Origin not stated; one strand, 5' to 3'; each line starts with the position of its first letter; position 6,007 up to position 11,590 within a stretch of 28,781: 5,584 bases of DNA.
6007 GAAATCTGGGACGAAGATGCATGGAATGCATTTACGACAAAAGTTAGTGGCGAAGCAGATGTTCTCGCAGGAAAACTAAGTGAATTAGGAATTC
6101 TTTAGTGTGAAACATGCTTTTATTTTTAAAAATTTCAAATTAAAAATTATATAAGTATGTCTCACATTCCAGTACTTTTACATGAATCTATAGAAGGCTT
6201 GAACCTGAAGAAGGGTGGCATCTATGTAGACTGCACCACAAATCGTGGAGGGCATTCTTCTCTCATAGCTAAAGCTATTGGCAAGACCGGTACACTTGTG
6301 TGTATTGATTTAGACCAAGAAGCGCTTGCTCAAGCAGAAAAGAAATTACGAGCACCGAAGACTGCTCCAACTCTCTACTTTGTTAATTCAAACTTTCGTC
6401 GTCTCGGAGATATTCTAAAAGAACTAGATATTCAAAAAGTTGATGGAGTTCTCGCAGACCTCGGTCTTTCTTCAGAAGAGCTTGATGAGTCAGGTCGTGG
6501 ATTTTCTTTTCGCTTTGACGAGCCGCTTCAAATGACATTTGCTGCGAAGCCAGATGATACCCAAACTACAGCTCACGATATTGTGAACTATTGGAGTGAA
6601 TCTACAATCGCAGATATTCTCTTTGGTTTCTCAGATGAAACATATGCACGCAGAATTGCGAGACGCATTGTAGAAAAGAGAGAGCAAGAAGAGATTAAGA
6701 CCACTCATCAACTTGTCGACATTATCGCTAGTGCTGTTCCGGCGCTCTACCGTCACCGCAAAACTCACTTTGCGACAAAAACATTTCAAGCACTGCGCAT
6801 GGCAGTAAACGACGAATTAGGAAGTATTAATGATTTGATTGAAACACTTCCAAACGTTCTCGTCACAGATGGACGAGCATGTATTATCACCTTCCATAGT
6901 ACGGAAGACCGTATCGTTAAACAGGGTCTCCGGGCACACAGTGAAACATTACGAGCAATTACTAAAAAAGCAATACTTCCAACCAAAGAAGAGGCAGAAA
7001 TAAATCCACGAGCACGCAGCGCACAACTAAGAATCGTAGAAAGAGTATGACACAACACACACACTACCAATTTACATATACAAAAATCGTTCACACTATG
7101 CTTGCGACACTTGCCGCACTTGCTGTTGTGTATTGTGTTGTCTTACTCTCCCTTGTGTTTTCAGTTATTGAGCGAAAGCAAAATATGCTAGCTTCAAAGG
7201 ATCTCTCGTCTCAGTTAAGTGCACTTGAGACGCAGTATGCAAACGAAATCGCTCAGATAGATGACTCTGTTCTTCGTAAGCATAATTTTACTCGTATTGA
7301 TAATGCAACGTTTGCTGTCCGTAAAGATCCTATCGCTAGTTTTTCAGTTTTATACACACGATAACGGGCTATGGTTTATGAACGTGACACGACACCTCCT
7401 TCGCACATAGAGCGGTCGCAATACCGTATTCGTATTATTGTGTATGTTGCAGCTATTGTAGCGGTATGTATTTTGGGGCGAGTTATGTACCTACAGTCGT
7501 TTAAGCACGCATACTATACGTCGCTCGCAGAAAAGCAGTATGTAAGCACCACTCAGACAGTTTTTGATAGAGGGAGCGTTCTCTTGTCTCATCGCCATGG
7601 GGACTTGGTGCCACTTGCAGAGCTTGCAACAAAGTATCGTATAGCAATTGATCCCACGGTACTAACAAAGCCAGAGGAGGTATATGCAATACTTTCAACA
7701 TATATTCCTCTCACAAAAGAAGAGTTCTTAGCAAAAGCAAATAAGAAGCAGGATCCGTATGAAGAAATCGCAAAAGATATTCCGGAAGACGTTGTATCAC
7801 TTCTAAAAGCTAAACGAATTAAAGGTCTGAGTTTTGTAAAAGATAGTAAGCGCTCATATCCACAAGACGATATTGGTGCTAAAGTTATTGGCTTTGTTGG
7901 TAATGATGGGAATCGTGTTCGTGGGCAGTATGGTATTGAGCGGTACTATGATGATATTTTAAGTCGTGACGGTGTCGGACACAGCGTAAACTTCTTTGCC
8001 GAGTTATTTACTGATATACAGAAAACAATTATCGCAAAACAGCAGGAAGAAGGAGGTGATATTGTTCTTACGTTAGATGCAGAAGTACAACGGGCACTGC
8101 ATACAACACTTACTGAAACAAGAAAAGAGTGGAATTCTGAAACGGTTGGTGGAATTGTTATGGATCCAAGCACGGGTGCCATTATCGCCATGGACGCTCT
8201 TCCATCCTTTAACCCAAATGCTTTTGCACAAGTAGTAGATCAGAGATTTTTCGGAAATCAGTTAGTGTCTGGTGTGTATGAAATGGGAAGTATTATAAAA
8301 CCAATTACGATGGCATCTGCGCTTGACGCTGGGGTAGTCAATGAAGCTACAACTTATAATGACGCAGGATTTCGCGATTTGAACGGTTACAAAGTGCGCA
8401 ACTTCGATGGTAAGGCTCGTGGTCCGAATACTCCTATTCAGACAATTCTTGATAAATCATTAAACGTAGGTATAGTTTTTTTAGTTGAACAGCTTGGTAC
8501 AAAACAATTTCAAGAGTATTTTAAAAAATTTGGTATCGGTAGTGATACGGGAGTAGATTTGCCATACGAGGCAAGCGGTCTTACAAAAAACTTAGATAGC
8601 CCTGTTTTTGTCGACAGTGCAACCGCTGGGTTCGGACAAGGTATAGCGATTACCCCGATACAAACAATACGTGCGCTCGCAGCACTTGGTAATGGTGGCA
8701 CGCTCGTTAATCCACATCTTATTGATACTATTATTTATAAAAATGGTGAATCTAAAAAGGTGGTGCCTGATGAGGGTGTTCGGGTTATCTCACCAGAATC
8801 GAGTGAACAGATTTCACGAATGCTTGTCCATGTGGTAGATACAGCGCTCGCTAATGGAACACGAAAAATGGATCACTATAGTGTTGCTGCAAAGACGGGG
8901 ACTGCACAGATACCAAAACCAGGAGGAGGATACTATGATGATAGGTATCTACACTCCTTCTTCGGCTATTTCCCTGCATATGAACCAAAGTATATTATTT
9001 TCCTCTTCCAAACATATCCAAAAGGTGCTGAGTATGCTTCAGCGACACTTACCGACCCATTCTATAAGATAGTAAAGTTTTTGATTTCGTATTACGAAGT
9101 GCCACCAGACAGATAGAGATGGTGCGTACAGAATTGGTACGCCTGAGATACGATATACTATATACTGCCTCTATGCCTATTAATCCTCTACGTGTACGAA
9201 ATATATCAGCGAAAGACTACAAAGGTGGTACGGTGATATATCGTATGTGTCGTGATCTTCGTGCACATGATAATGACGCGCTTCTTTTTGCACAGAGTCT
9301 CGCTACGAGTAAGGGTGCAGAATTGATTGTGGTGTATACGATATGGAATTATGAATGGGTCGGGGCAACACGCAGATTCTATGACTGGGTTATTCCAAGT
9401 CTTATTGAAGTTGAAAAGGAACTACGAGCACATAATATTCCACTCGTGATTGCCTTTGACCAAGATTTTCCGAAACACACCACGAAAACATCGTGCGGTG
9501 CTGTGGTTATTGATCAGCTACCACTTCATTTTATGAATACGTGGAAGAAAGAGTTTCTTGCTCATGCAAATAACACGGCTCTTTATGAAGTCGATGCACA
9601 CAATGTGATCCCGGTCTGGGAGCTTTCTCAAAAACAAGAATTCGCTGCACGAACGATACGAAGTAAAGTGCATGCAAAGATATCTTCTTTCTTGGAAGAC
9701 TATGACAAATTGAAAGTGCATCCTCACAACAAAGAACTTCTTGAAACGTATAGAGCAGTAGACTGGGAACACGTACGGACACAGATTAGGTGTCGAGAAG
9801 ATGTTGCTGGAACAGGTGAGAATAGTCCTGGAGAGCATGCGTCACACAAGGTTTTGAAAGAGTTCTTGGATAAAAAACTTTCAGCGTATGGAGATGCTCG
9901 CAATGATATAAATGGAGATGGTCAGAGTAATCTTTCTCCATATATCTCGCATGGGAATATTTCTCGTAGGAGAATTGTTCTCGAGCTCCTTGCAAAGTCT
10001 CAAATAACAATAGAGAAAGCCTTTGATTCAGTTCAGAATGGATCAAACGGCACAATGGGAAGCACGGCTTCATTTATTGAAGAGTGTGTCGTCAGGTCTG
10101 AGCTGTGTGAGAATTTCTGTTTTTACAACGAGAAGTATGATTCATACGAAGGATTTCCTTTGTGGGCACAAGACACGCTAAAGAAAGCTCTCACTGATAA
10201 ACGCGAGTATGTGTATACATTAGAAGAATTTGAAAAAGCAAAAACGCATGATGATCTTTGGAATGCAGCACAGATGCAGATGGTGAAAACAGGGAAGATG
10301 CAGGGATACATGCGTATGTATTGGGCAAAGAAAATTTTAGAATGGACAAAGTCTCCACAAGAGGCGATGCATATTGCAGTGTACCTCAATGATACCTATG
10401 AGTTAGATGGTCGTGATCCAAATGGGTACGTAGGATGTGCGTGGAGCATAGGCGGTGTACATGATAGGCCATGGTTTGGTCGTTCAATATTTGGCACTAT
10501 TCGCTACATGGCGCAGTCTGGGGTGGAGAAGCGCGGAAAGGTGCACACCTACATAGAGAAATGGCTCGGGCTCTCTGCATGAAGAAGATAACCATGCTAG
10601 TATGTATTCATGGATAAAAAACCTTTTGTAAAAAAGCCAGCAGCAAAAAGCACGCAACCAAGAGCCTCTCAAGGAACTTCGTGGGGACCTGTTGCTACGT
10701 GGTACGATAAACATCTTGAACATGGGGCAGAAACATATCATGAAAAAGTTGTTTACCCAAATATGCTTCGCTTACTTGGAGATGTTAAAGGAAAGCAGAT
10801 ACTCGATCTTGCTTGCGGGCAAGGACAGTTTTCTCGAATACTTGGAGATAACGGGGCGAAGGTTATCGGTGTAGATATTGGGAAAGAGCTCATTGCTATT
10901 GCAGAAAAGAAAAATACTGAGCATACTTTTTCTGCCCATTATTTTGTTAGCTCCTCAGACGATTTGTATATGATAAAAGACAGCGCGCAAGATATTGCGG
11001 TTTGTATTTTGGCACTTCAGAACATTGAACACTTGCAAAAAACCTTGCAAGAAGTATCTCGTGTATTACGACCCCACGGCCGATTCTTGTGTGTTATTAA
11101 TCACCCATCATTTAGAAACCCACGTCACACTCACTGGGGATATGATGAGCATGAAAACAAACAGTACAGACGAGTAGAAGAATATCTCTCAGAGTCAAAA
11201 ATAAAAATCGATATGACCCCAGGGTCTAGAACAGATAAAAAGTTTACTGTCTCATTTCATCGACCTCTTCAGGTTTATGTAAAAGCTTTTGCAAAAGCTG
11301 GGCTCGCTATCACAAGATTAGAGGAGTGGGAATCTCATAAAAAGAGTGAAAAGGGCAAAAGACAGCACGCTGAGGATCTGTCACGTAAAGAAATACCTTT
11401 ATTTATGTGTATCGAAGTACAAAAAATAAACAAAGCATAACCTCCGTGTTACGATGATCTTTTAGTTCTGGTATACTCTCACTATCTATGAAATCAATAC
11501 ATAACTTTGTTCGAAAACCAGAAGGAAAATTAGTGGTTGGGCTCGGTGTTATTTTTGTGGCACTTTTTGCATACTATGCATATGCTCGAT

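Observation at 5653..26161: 7-nt CTA ladders phased to the start codon in leadered core genes (top candidate for an undescribed system)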

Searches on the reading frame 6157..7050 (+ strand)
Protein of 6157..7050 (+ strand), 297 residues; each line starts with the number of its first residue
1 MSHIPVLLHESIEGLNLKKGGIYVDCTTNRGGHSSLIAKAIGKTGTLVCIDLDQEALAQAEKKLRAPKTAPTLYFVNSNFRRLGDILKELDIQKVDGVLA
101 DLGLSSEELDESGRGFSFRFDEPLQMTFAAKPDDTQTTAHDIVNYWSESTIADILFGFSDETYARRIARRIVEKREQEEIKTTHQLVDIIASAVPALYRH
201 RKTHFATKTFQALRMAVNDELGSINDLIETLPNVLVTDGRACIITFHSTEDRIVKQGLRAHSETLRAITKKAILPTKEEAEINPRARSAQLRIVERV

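Call 4: search_protein_families(library=ncbifam, proteins=[window:6157-7050:+])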
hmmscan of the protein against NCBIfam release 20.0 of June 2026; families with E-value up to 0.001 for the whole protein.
window:6157-7050:+ (297 aa): 3 families
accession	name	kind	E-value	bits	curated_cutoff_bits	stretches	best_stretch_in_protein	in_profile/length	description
TIGR00006.1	TIGR00006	equivalog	2.8e-91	306.2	154.3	1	2-296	6-309/310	16S rRNA (cytosine(1402)-N(4))-methyltransferase RsmH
NF053511.1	tRNA_U34_MnmM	equivalog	5.6e-07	29.3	135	1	16-103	14-97/183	tRNA 5-(aminomethyl)-2-thiouridylate-methyltransferase MnmM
NF001244.0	PRK00216.1-5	equivalog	0.00037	19.9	216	0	14-83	43-112/236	bifunctional demethylmenaquinone methyltransferase/2-methoxy-6-polyprenyl-1,4-benzoquinol methylase UbiE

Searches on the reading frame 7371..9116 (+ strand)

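Call 4: search_protein_families(library=ncbifam, proteins=[window:7371-9116:+])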
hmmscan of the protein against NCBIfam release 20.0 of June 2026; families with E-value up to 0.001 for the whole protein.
window:7371-9116:+ (581 aa): 25 families
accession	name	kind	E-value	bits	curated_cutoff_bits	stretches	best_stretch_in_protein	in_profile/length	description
TIGR02214.1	spoVD_pbp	equivalog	8.2e-97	325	688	1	22-580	3-563/636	stage V sporulation protein D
TIGR03423.1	pbp2_mrdA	equivalog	3.5e-73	247.1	455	1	19-559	2-581/593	penicillin-binding protein 2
NF053573.1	PBP2_PenA_Neis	exception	1.3e-63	215.5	1105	1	16-568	24-556/572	peptidoglycan D,D-transpeptidase PBP2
NF038271.1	strep_PBP2X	exception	1.5e-50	172.2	1050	1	139-550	161-593/750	penicillin-binding protein PBP2X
NF011685.0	PRK15105.1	subfamily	3e-47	161.5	737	1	19-567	23-553/588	peptidoglycan glycosyltransferase FtsI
NF008061.0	PRK10795.1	equivalog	6.5e-33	114.2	962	1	184-514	206-551/634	peptidoglycan DD-transpeptidase MrdA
TIGR02074.1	PBP_1a_fam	subfamily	1.4e-31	109.9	508.75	1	213-535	206-496/535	PBP1A family penicillin-binding protein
NF051842.1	PBP4_5_Efaec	equivalog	3.3e-29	101.8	700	1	137-516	231-617/668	penicillin-binding protein PBP4(5)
NF000237.1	MECA_PBP2A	equivalog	2e-23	82.6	750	1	175-473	269-571/668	PBP2a family beta-lactam-resistant peptidoglycan transpeptidase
NF000409.1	MECA_pure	exception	2.6e-21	75.8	1490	1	175-472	269-570/668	PBP2a family beta-lactam-resistant peptidoglycan transpeptidase MecA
NF000408.1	MECA2_pure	exception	9.1e-21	73.7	1525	1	174-473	268-571/668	PBP2a family beta-lactam-resistant peptidoglycan transpeptidase MecA2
NF038278.1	strep_PBP2B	exception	1.1e-20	73.7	975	2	378-513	474-617/678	penicillin-binding protein PBP2B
NF033378.1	MECD_PBP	exception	1.8e-19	69.6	1450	1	174-514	270-611/678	PBP2a family beta-lactam-resistant peptidoglycan transpeptidase MecD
NF000410.1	MECA1_pure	exception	2.4e-19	68.9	1480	1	174-474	267-570/666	PBP2a family beta-lactam-resistant peptidoglycan transpeptidase MecA1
TIGR02073.1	PBP_1c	equivalog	1.2e-17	63.8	494.2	1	219-512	232-494/728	penicillin-binding protein 1C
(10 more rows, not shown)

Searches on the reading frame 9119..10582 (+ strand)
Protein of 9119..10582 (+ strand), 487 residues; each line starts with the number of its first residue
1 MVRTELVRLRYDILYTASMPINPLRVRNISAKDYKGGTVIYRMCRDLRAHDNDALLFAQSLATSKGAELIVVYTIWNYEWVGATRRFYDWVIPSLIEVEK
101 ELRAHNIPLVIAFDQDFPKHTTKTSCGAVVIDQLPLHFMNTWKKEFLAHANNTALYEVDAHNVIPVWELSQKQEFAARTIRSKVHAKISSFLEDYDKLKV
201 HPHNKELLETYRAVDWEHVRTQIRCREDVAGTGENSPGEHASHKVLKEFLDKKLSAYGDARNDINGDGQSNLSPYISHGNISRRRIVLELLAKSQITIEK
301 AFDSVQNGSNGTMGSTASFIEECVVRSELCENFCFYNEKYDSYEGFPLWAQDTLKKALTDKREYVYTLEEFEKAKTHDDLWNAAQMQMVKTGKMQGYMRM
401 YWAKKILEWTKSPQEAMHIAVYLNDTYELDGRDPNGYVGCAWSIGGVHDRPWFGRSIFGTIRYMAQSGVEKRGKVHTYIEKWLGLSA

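Call 4: search_protein_families(library=ncbifam, proteins=[window:9119-10582:+])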
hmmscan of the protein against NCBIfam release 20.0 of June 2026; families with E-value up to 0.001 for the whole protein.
window:9119-10582:+ (487 aa): 5 families
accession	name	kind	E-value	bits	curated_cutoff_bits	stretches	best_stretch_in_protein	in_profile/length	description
TIGR00591.1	phr2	superfamily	5.7e-147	490.7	550.05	1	21-482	3-453/453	deoxyribodipyrimidine photo-lyase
TIGR02765.1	crypto_DASH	subfamily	2.6e-11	43.1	317.05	1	38-395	2-350/431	DASH family cryptochrome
NF007955.0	PRK10674.1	equivalog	4e-09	35.9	506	1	236-403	202-349/472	deoxyribodipyrimidine photo-lyase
TIGR02766.1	crypt_chrom_pln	subfamily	3.8e-08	32.6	603.85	1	235-304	204-272/480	cryptochrome photoreceptor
TIGR03556.1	photolyase_8HDF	exception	2.4e-06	26.7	884.6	1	236-292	205-261/471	deoxyribodipyrimidine photo-lyase, 8-HDF type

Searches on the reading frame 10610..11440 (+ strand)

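Call 5: search_protein_families(library=ncbifam, proteins=[window:10610-11440:+])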
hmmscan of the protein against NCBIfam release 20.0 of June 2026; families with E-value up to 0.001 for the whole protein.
window:10610-11440:+ (276 aa): 38 families (the best 25 are shown)
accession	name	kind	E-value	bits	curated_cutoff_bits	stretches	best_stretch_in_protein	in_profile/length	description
TIGR01934.1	MenG_MenH_UbiE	subfamily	3.8e-17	62.3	158.35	1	53-162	32-142/223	ubiquinone/menaquinone biosynthesis methyltransferase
NF001244.0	PRK00216.1-5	equivalog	1e-15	57.7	216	1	53-161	41-153/236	bifunctional demethylmenaquinone methyltransferase/2-methoxy-6-polyprenyl-1,4-benzoquinol methylase UbiE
TIGR02072.1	BioC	equivalog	1.1e-13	51.5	184.95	1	51-223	22-192/244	malonyl-ACP O-methyltransferase BioC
TIGR01983.1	UbiG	equivalog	1.4e-13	50.6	102.95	1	57-164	46-155/228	bifunctional 2-polyprenyl-6-hydroxyphenol methylase/3-demethylubiquinol 3-O-methyltransferase UbiG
NF045667.1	MTase_DVU1556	equivalog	2.2e-13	50.2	155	1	52-161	14-119/213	DVU_1556 family methyltransferase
NF043040.1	corrin_prot_MT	hypoth_equivalog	3.2e-13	49.6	180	1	60-161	41-147/216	corrinoid protein-associated methyltransferase CpaM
TIGR02021.1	BchM-ChlM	equivalog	1.1e-12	47.9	158.9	1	46-133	39-125/218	magnesium protoporphyrin IX methyltransferase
NF007610.0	PRK10258.1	equivalog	1.2e-12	47.7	342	1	50-168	32-146/251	malonyl-ACP O-methyltransferase BioC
NF052510.1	methyltran_MpqE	exception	1.4e-11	44.2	335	1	57-162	43-152/234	methyl-plastoquinone biosynthesis methyltransferase MpqE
NF041537.1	ArsM_AhpD_UU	exception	6.2e-11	41.7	510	1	60-161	76-180/345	arsenite methyltransferase/AhpD domain selenoprotein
NF001241.0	PRK00216.1-2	equivalog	8e-11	42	327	1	56-170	47-157/231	demethylmenaquinone methyltransferase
NF041820.1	daptide_MTase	equivalog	1.7e-10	40.8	175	1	50-218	27-206/243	daptide-type RiPP biosynthesis methyltransferase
NF001242.0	PRK00216.1-3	equivalog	5.6e-10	39.1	351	1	59-162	67-176/258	bifunctional demethylmenaquinone methyltransferase/2-methoxy-6-polyprenyl-1,4-benzoquinol methylase UbiE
TIGR02752.1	MenG_heptapren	equivalog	7.8e-10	38.7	419.85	1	52-162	37-150/231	demethylmenaquinone methyltransferase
NF001243.0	PRK00216.1-4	equivalog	1.5e-09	37.5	235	1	51-162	38-152/237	demethylmenaquinone methyltransferase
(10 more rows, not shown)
